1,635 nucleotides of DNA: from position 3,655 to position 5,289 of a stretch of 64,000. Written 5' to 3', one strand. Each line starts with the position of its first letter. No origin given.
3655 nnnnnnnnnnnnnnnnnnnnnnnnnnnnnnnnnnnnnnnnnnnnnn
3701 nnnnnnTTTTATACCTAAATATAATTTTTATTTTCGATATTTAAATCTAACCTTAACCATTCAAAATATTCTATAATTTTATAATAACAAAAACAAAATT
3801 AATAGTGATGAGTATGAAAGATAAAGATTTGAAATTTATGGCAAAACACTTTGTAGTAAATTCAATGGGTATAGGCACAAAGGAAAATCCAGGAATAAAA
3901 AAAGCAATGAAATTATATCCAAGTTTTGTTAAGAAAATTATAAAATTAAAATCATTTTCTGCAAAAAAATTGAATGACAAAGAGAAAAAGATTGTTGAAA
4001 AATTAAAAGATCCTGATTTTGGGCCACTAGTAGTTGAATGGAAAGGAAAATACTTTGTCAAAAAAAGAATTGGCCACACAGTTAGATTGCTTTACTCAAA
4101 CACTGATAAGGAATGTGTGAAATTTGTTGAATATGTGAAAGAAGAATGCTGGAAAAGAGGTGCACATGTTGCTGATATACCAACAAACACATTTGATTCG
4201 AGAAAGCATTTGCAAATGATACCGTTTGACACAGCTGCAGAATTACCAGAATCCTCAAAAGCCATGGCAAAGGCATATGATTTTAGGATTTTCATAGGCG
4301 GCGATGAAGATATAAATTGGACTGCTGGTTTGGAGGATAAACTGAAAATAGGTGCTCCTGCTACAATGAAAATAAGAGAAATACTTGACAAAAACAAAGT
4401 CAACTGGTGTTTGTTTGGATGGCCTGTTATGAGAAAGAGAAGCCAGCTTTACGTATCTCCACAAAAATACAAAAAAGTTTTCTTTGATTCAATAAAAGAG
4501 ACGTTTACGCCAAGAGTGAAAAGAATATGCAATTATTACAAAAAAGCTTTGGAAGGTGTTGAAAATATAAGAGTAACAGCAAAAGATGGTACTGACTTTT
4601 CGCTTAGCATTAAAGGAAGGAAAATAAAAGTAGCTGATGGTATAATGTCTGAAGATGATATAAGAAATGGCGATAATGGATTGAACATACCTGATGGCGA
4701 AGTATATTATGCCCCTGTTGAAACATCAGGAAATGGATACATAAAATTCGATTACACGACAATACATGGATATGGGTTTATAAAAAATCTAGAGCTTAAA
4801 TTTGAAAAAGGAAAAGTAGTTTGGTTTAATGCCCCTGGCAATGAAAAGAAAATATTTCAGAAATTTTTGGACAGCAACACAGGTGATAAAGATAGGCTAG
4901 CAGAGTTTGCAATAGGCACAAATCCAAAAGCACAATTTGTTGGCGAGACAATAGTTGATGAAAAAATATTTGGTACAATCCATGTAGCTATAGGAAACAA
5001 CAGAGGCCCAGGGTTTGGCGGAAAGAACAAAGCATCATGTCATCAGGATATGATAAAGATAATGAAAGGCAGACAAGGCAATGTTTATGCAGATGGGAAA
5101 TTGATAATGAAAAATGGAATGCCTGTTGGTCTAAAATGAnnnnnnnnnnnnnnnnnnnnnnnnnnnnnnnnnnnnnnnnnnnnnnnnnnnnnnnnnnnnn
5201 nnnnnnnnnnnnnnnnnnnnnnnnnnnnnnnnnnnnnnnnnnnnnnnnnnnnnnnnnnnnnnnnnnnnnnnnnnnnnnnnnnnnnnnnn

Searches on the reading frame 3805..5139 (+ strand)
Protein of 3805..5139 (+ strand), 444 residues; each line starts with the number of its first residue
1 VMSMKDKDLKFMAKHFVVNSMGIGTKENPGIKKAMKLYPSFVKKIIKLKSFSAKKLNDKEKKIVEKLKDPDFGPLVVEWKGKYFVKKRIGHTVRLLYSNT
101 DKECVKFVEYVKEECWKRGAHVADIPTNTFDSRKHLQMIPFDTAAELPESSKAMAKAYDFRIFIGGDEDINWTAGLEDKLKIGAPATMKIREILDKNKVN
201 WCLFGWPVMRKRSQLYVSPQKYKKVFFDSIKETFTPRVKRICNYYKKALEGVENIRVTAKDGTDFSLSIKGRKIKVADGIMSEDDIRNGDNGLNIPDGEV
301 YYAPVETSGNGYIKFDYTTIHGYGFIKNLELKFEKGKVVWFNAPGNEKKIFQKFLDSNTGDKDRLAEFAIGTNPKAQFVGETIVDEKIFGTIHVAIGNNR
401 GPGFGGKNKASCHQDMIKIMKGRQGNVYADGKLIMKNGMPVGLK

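Call 11: search_protein_families(library=pfam, proteins=[window:3805-5139:+], max_evalue=0.001)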
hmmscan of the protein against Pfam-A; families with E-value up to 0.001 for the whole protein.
window:3805-5139:+ (444 aa): 1 family
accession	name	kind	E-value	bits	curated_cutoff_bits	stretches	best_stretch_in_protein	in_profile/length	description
PF02073.20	Peptidase_M29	-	3.9e-25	89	27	1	99-403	28-353/406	Thermophilic metalloprotease (M29)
